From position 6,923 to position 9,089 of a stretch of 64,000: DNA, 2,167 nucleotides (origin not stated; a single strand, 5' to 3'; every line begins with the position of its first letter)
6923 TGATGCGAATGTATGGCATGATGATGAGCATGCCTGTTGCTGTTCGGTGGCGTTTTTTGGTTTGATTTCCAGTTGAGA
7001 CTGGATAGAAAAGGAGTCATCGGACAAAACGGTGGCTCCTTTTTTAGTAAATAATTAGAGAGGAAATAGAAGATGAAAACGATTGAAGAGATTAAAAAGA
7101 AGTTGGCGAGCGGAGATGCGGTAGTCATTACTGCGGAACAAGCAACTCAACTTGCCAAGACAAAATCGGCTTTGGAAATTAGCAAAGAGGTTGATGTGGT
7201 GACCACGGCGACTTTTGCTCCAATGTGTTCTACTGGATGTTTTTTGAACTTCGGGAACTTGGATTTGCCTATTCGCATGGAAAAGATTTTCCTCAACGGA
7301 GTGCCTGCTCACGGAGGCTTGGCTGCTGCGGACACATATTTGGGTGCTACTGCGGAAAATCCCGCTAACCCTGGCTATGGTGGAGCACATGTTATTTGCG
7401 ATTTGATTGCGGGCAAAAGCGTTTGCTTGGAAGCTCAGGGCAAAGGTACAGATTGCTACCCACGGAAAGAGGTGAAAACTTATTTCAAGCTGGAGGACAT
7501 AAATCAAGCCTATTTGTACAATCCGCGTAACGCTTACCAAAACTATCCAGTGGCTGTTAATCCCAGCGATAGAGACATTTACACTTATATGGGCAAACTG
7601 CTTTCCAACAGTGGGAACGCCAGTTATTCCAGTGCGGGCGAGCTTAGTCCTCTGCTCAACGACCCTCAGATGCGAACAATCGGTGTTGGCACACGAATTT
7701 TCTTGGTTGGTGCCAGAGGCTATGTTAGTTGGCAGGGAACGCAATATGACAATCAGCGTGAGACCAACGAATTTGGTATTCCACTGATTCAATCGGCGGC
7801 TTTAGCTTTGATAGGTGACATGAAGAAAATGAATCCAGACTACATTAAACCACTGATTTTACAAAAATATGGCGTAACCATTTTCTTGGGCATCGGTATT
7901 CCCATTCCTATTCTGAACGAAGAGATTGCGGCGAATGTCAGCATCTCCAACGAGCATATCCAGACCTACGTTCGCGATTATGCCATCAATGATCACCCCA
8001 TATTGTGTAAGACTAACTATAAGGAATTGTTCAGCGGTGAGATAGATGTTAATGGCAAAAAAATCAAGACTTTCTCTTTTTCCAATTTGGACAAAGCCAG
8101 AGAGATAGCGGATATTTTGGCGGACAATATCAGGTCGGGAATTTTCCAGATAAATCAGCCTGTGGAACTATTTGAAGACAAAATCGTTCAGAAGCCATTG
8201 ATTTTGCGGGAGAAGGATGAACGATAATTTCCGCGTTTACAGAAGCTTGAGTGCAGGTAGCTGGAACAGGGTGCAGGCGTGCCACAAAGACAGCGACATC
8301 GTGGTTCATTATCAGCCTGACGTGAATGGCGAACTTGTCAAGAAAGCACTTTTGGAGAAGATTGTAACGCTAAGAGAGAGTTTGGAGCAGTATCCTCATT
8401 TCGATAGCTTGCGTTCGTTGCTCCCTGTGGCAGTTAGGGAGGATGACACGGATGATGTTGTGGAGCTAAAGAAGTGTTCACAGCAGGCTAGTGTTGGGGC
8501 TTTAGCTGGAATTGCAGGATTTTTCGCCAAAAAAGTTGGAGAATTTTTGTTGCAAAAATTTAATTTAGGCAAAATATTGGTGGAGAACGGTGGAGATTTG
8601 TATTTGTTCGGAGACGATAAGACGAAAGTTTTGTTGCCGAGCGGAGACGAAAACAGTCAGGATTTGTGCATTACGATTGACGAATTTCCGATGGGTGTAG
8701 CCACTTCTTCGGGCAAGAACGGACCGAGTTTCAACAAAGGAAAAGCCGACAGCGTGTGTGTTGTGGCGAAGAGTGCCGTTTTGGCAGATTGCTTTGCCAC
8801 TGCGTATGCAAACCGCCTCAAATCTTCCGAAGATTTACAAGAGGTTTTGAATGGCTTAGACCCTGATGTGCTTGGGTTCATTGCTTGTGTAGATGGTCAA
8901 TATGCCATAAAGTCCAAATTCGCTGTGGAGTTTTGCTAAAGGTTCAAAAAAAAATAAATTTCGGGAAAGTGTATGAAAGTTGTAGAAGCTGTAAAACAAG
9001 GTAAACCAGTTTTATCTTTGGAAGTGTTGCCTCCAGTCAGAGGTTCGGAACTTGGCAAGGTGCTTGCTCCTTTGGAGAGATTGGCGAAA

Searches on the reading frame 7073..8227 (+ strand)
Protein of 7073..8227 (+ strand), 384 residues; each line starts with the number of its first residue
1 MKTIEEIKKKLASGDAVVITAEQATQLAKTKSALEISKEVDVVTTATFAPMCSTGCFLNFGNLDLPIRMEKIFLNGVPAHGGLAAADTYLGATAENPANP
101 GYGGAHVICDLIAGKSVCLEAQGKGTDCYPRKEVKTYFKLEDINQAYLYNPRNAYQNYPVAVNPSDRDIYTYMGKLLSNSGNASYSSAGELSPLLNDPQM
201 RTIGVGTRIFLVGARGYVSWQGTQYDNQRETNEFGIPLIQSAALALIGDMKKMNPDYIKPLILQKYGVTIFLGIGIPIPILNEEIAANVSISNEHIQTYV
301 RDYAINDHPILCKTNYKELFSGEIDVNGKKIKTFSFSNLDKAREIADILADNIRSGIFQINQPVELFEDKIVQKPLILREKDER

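Call 6: search_protein_families(library=pfam, proteins=[window:7073-8227:+])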
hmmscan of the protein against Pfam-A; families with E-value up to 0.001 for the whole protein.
window:7073-8227:+ (384 aa): 1 family
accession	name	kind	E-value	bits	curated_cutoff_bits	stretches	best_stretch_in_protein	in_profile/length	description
PF01837.22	HcyBio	-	4.9e-136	453.6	26.2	1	16-360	1-349/349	Homocysteine biosynthesis enzyme, sulfur-incorporation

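Call 7: find_encoding_contigs(protein=window:7073-8227:+, flank=3000, max_places=6)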
Protein window:7073-8227:+ (384 aa): 3 contigs read that carry it; 3 places shown.
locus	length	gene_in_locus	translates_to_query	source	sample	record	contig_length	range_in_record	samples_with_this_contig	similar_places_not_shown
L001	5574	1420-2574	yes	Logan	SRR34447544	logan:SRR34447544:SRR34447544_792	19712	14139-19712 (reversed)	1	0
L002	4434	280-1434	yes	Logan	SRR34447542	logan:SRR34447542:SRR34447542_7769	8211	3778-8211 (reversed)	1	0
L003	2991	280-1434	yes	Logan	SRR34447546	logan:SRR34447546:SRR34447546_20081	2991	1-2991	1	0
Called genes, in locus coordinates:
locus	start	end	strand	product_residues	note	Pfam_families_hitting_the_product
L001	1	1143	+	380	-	?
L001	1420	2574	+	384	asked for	PF01837:HcyBio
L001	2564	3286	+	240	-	PF27030:AbpE_bact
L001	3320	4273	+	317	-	PF02219:MTHFR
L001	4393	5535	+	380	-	PF13433:Peripla_BP_5, PF13458:Peripla_BP_6, PF01094:ANF_receptor, PF13433:Peripla_BP_5 (weak)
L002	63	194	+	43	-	-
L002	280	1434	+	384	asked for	PF01837:HcyBio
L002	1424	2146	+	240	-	PF27030:AbpE_bact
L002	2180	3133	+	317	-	PF02219:MTHFR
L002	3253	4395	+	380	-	PF13433:Peripla_BP_5, PF13458:Peripla_BP_6, PF01094:ANF_receptor, PF13433:Peripla_BP_5 (weak)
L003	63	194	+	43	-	-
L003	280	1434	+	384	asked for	PF01837:HcyBio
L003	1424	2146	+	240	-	PF27030:AbpE_bact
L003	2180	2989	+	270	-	?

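Call 9: find_related_loci(query=window:7073-8227:+, collection=genome_contigs, flank=3000)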
Query window:7073-8227:+ (384 aa) in genome_contigs; peptide patterns used: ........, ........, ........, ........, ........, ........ (x = any residue, [..] = any of these).
219 stretches matched a pattern; 8 encode a relative of the query (tblastn E <= 1e-3); 8 distinct loci.
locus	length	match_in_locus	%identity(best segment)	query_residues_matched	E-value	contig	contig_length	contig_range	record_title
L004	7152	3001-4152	87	1-384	0e+0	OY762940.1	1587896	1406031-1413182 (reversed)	MAG: Candidatus Cloacimonadota bacterium isolate fde15138-546a-48ac-9104-3b47d2f39405 genome assembly, chromosome: 1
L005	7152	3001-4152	82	1-384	0e+0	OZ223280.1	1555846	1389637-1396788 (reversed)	MAG: Candidatus Cloacimonadales bacterium isolate 0e8390ff-2c4b-478d-872c-9693c6e47ea1 genome assembly, chromosome: 1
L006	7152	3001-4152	82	1-384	0e+0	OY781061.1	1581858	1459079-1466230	MAG: Candidatus Cloacimonadota bacterium isolate d61283ab-f090-4083-af93-b05ca963783c genome assembly, chromosome: 1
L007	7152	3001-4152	80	1-384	0e+0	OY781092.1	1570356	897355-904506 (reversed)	MAG: Candidatus Cloacimonadota bacterium isolate 8680c310-070e-4036-acf1-3e53f730eccc genome assembly, chromosome: 1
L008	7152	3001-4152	78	1-384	0e+0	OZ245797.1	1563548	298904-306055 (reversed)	MAG: Candidatus Cloacimonadales bacterium isolate fc3f51d0-d714-4435-a6aa-687eb898d1db genome assembly, chromosome: 1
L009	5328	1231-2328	59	2-367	2e-148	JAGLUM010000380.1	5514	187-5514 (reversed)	MAG: Candidatus Neomarinimicrobiota bacterium isolate RS_11_34 ZL20.bin.34.fa_380, whole genome shotgun sequence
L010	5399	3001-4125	51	2-363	1e-115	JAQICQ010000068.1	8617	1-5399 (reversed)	MAG: Elusimicrobia bacterium isolate GH52 k119_445711, whole genome shotgun sequence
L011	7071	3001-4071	46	2-365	1e-103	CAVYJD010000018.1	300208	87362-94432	MAG: uncultured Methanoregulaceae archaeon isolate MFD01299.bin.2.83 genome assembly, contig: contig_5749, whole genome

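Call 20: find_homologous_proteins(query=window:7073-8227:+, max_evalue=1e-60)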
Query window:7073-8227:+ (384 aa): 7997 proteins with E <= 1e-60 among 8000 candidates; the best 120 are listed.
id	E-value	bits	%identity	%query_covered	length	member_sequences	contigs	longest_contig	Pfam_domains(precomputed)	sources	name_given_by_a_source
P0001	1.4e-255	865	100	100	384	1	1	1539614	PF01837.23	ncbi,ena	-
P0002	1.6e-225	766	87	100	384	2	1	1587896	PF01837.23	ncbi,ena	-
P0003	3.5e-213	726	82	100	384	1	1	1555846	PF01837.23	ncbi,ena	-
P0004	3.6e-213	726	82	100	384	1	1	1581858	PF01837.23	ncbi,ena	-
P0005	2.5e-212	723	80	100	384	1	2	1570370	PF01837.23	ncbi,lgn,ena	-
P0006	9.9e-212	721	80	100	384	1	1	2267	PF01837.23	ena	-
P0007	3.4e-208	709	80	100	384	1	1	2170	PF01837.23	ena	-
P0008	1.6e-206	704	78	100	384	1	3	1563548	PF01837.23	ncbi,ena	-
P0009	2.2e-150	519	59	99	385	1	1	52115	PF01837.23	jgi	-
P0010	1.1e-142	494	56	99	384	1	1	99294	PF01837.23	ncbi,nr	ncbi:MAG: homocysteine biosynthesis protein [Candidatus Marinimicrobia bacterium]|nr:homocysteine bi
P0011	5.3e-141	488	56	99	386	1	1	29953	PF01837.23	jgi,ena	-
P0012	7.4e-141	488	59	95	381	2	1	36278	PF01837.23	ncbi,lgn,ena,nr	ncbi:MAG: homocysteine biosynthesis protein [Candidatus Marinimicrobia bacterium]|nr:homocysteine bi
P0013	2.8e-140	486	58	95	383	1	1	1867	PF01837.23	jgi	jgi:uncharacterized protein (DUF39 family)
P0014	1.1e-139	484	58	95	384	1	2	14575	PF01837.23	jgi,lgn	jgi:uncharacterized protein (DUF39 family)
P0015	2.4e-139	483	59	95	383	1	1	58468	PF01837.23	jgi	-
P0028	1.6e-138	480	57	100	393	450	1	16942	PF01837.23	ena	-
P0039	5.4e-138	478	58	98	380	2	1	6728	PF01837.23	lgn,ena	-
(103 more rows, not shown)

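Call 21: find_encoding_contigs(protein=P0006, flank=2000, max_places=3)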
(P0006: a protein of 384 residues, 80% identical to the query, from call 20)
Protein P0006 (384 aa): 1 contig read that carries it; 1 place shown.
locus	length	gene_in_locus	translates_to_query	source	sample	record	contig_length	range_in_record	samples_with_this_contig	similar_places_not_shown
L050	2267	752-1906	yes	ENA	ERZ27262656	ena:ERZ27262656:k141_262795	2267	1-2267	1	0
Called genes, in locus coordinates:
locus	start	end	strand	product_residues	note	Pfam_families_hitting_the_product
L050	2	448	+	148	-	?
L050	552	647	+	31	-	-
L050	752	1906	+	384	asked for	PF01837:HcyBio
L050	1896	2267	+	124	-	?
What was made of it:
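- Gene callers annotate the ORF as a gene (calls 7, 21).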

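Call 22: find_encoding_contigs(protein=P0007, flank=2000, max_places=3)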
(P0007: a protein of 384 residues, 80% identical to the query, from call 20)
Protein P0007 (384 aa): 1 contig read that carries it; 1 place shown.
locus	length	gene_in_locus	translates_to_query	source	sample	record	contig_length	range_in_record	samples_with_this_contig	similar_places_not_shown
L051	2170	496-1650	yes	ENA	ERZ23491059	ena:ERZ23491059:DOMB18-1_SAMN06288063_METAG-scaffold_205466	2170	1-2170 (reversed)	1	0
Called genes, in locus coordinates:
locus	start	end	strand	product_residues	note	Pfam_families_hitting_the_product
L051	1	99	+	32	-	?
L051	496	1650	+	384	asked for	PF01837:HcyBio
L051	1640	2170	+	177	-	?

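Call 23: find_encoding_contigs(protein=P0009, flank=3000, max_places=2)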
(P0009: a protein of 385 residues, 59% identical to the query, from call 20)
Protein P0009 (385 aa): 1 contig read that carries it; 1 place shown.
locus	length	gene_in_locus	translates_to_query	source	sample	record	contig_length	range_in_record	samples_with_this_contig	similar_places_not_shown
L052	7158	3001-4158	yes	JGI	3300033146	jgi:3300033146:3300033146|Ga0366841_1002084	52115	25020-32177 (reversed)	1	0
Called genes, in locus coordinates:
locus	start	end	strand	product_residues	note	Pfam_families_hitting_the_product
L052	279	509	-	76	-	-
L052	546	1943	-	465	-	PF01134:GIDA (faint), PF02826:2-Hacid_dh_C (faint), PF03486:HI0933_like (faint), PF07992:Pyr_redox_2, PF12831:FAD_oxidored (faint), PF13738:Pyr_redox_3, PF00070:Pyr_redox, PF02852:Pyr_redox_dim, +1 more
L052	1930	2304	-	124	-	PF12840:HTH_20, PF01022:HTH_5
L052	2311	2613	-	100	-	PF00085:Thioredoxin, PF00578:AhpC-TSA (faint), PF08534:Redoxin (faint), PF13098:Thioredoxin_2, PF13905:Thioredoxin_8 (faint)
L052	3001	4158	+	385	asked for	PF01837:HcyBio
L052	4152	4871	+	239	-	PF27030:AbpE_bact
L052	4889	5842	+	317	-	PF02219:MTHFR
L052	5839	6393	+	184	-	-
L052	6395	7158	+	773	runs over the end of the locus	PF02574:S-methyl_trans, PF00809:Pterin_bind, PF02607:B12-binding_2, PF02310:B12-binding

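Call 30: find_encoding_contigs(protein=P0010, flank=2500, max_places=1)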
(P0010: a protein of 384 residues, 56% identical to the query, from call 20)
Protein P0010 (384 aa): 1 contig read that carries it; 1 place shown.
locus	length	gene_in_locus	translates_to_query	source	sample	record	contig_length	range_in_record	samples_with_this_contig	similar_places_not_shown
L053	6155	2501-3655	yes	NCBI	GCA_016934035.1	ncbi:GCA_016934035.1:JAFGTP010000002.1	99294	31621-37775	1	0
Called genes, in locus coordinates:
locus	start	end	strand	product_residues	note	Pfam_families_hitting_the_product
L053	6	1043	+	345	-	PF01118:Semialdhyde_dh, PF02774:Semialdhyde_dhC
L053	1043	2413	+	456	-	PF00696:AA_kinase, PF01842:ACT (faint), PF13840:ACT_7, PF22468:ACT_9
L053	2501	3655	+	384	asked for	PF01837:HcyBio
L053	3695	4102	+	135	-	PF09383:NIL, PF12797:Fer4_2 (faint), PF12837:Fer4_6 (faint), PF13237:Fer4_10 (weak), PF14697:Fer4_21, PF12838:Fer4_7, PF13187:Fer4_9, PF00037:Fer4 (weak)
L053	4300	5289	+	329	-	PF07584:BatA (weak), PF00092:VWA, PF06707:DUF1194 (faint), PF13519:VWA_2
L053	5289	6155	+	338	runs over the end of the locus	PF00092:VWA, PF13519:VWA_2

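Call 31: find_encoding_contigs(protein=P0011, flank=2500, max_places=1)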
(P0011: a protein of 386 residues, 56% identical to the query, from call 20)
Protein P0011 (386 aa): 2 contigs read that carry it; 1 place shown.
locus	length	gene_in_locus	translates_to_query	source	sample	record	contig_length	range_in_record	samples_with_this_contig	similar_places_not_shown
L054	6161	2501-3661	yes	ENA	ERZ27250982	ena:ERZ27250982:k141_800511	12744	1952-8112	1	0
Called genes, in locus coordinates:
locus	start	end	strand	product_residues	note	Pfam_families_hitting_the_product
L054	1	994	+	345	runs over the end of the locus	PF01118:Semialdhyde_dh, PF02774:Semialdhyde_dhC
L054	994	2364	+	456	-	PF00696:AA_kinase, PF13840:ACT_7 (weak), PF01842:ACT (faint), PF22468:ACT_9 (weak), PF13840:ACT_7 (weak), PF22468:ACT_9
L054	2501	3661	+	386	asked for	PF01837:HcyBio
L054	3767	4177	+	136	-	PF09383:NIL, PF12797:Fer4_2 (faint), PF12837:Fer4_6 (faint), PF13237:Fer4_10, PF14697:Fer4_21, PF12838:Fer4_7, PF13187:Fer4_9, PF00037:Fer4 (weak)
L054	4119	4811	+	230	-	-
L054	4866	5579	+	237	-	PF27030:AbpE_bact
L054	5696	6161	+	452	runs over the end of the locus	PF13175:AAA_15 (weak), PF13304:AAA_21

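Call 32: find_encoding_contigs(protein=P0028, flank=2500, max_places=1)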
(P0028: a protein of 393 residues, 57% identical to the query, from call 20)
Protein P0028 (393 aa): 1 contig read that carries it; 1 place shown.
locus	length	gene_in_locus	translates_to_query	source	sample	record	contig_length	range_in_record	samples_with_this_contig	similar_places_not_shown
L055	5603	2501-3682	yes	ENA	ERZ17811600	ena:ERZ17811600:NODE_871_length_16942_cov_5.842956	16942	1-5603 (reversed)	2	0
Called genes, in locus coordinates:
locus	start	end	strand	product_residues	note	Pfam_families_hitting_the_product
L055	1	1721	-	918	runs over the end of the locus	PF00133:tRNA-synt_1, PF09334:tRNA-synt_1g, PF13603:tRNA-synt_1_2, PF08264:Anticodon_1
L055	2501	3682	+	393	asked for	PF01837:HcyBio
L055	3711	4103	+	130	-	PF09383:NIL, PF00037:Fer4 (faint), PF12797:Fer4_2 (faint), PF12837:Fer4_6 (faint), PF13237:Fer4_10 (weak), PF14697:Fer4_21, PF12838:Fer4_7, PF13187:Fer4_9 (weak)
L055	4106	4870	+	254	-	PF27030:AbpE_bact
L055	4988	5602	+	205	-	?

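Call 35: find_homologous_proteins(query=P0009, max_evalue=1e-100)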
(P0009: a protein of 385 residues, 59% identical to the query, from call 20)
Query P0009 (385 aa): 4733 proteins with E <= 1e-100 among 8000 candidates; the best 120 are listed.
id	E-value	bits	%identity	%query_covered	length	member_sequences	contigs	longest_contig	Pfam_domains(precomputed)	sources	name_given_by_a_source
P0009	1.1e-255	865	100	100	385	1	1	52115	PF01837.23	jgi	-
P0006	1.1e-159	550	62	99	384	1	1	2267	PF01837.23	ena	-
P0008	4.7e-159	547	61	99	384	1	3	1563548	PF01837.23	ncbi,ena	-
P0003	1.1e-157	543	61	99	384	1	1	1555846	PF01837.23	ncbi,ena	-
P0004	1.1e-156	540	61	99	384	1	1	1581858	PF01837.23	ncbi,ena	-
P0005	7.9e-156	537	59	99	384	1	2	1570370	PF01837.23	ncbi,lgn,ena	-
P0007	1.4e-155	536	60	99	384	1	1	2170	PF01837.23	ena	-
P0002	4.5e-155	534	61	99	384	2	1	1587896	PF01837.23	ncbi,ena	-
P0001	1.2e-150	520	59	99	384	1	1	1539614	PF01837.23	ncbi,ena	-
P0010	1.5e-150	519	60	99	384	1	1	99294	PF01837.23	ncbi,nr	ncbi:MAG: homocysteine biosynthesis protein [Candidatus Marinimicrobia bacterium]|nr:homocysteine bi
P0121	3.5e-149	515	62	99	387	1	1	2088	PF01837.23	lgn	-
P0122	5.5e-148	511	58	98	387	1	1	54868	PF01837.23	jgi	-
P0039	1.1e-146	507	62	98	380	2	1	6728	PF01837.23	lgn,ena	-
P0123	1.1e-145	503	59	98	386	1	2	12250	PF01837.23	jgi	-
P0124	1.4e-145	503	59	99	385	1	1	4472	PF01837.23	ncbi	-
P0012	2.9e-144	499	60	98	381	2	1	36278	PF01837.23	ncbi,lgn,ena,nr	ncbi:MAG: homocysteine biosynthesis protein [Candidatus Marinimicrobia bacterium]|nr:homocysteine bi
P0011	6.7e-144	498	58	98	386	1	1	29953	PF01837.23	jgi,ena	-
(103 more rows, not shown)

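Call 36: find_encoding_contigs(protein=P0121, flank=2500, max_places=1)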
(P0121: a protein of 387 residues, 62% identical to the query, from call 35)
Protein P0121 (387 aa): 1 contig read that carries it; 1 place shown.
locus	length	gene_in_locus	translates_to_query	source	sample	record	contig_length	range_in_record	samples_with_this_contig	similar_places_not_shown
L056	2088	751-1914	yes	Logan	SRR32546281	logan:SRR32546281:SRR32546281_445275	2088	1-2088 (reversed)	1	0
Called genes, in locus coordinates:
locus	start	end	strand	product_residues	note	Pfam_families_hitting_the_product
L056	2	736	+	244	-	?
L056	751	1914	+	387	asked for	PF01837:HcyBio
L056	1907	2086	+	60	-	?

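Call 37: find_encoding_contigs(protein=P0122, flank=2500, max_places=1)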
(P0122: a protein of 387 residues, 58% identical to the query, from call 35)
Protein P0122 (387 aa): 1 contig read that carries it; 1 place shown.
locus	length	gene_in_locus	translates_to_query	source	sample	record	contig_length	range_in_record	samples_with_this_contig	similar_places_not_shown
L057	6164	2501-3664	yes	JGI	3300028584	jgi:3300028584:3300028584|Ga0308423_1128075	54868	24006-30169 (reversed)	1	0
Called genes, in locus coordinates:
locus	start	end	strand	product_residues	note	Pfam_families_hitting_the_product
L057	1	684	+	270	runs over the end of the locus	PF04951:Peptidase_M55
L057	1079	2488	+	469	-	PF00696:AA_kinase, PF13840:ACT_7 (faint), PF22468:ACT_9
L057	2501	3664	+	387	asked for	PF01837:HcyBio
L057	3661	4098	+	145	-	PF09383:NIL, PF13484:Fer4_16 (faint), PF12797:Fer4_2 (faint), PF12838:Fer4_7, PF13237:Fer4_10 (weak), PF14697:Fer4_21, PF13187:Fer4_9 (weak), PF00037:Fer4 (weak), +2 more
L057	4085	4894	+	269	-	PF27030:AbpE_bact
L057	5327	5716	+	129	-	-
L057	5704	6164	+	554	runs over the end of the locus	PF13231:PMT_2 (weak), PF00515:TPR_1 (faint), PF07719:TPR_2 (faint), PF13431:TPR_17 (faint)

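Call 38: find_encoding_contigs(protein=P0039, flank=2500, max_places=1)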
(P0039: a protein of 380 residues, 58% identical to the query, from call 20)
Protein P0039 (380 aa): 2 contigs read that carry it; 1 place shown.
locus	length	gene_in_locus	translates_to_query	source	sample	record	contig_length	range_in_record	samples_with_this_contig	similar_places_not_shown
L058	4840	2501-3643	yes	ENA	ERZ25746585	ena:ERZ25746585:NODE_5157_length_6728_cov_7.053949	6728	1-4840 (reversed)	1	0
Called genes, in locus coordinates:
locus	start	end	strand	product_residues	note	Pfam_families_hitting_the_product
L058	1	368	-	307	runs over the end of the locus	PF00291:PALP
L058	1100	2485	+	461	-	PF00696:AA_kinase, PF13840:ACT_7 (weak), PF01842:ACT (weak), PF13840:ACT_7 (weak), PF22468:ACT_9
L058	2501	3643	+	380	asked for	PF01837:HcyBio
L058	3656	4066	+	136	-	PF09383:NIL, PF13237:Fer4_10, PF14697:Fer4_21, PF12838:Fer4_7, PF13187:Fer4_9, PF12797:Fer4_2 (weak), PF00037:Fer4 (weak), PF12837:Fer4_6 (weak), +3 more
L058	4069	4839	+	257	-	?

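Call 58: find_encoding_contigs(protein=P0010, flank=6000, max_places=1)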
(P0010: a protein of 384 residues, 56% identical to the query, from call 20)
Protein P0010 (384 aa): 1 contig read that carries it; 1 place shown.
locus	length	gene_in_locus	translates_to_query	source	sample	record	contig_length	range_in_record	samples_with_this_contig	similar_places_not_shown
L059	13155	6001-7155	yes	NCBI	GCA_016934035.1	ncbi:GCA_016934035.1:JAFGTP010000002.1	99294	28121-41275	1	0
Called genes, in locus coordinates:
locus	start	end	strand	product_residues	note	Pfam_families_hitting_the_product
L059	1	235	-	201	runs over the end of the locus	PF03167:UDG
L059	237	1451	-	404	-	PF02441:Flavoprotein, PF04127:DFP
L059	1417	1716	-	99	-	PF01192:RNA_pol_Rpb6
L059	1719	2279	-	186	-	PF00625:Guanylate_kin, PF13238:AAA_18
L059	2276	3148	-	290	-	PF03755:YicC-like_N, PF08340:YicC-like_C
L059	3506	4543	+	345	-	PF01118:Semialdhyde_dh, PF02774:Semialdhyde_dhC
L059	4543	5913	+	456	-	PF00696:AA_kinase, PF01842:ACT (faint), PF13840:ACT_7, PF22468:ACT_9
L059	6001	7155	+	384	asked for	PF01837:HcyBio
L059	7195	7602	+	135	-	PF09383:NIL, PF12797:Fer4_2 (faint), PF12837:Fer4_6 (faint), PF13237:Fer4_10 (weak), PF14697:Fer4_21, PF12838:Fer4_7, PF13187:Fer4_9, PF00037:Fer4 (weak)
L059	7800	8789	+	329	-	PF07584:BatA (weak), PF00092:VWA, PF06707:DUF1194 (faint), PF13519:VWA_2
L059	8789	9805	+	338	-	PF00092:VWA, PF13519:VWA_2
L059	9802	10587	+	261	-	-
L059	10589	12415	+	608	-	PF13584:BatD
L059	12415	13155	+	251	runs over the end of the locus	PF13181:TPR_8 (faint), PF13176:TPR_7 (faint), PF13432:TPR_16, PF00515:TPR_1 (weak), PF07719:TPR_2 (weak), PF08239:SH3_3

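Call 59: find_encoding_contigs(protein=P0012, flank=6000, max_places=1)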
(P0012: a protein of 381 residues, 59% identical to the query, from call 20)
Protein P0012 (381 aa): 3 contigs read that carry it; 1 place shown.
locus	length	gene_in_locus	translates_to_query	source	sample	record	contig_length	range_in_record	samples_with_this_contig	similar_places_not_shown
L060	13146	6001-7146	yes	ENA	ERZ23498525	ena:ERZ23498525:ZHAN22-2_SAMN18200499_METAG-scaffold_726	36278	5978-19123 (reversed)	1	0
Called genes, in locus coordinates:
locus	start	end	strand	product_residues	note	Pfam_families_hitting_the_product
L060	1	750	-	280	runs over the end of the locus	-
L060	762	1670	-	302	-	-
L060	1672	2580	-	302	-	-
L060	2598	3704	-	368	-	PF20539:DUF6754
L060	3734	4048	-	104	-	-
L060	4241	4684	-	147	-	-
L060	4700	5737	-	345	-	PF02746:MR_MLE_N (weak), PF13378:MR_MLE_C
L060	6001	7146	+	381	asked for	PF01837:HcyBio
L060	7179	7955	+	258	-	PF27030:AbpE_bact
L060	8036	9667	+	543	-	-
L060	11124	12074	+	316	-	PF01408:GFO_IDH_MocA, PF22725:GFO_IDH_MocA_C3, PF02894:GFO_IDH_MocA_C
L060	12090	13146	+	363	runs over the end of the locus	PF00155:Aminotran_1_2, PF01041:DegT_DnrJ_EryC1, PF01053:Cys_Met_Meta_PP, PF01212:Beta_elim_lyase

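Call 70: search_protein_families(library=ncbifam, proteins=[window:7073-8227:+])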
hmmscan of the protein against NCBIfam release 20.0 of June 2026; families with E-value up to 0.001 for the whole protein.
window:7073-8227:+ (384 aa): 1 family
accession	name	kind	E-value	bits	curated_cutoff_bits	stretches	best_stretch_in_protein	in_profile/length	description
TIGR03287.1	methan_mark_16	hypoth_equivalog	9.9e-37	126.3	363.95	1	19-322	2-292/391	methanogenesis marker 16 metalloprotein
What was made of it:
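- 7073..9926 (+): Regulated operon: DUF39/HcyBio (7073-8227), COG2122/ApbE-like (8217-8939) and metF MTHFR (8973-9926). Pfam, NCBIfam and precomputed Pfam hits (calls 6, 7, 70).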

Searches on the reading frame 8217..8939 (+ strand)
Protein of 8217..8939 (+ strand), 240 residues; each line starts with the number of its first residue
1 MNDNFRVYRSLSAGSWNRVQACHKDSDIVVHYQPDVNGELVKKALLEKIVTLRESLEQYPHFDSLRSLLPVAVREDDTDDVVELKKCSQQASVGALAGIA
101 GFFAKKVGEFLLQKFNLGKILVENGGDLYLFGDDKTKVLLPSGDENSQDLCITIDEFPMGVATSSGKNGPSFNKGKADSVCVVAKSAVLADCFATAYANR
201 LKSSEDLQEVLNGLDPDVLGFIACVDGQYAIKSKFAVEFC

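Call 6: search_protein_families(library=pfam, proteins=[window:8217-8939:+])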
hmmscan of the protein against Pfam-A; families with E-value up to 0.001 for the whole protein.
window:8217-8939:+ (240 aa): 0 families

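Call 70: search_protein_families(library=ncbifam, proteins=[window:8217-8939:+])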
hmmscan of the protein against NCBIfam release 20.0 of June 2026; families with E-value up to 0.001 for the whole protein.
window:8217-8939:+ (240 aa): 4 families
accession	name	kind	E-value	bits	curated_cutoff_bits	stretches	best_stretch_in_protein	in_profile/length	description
NF003323.0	PRK04334.1-3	equivalog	1.5e-38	132.6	271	1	2-212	6-217/250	hypothetical protein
NF003324.0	PRK04334.1-4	equivalog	9.5e-26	91.1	275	1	39-229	24-216/238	hypothetical protein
NF003321.0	PRK04334.1-1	equivalog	4.6e-25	88.7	262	1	26-214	13-203/248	hypothetical protein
NF003322.0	PRK04334.1-2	equivalog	2.3e-16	59.7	290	1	90-200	88-202/295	hypothetical protein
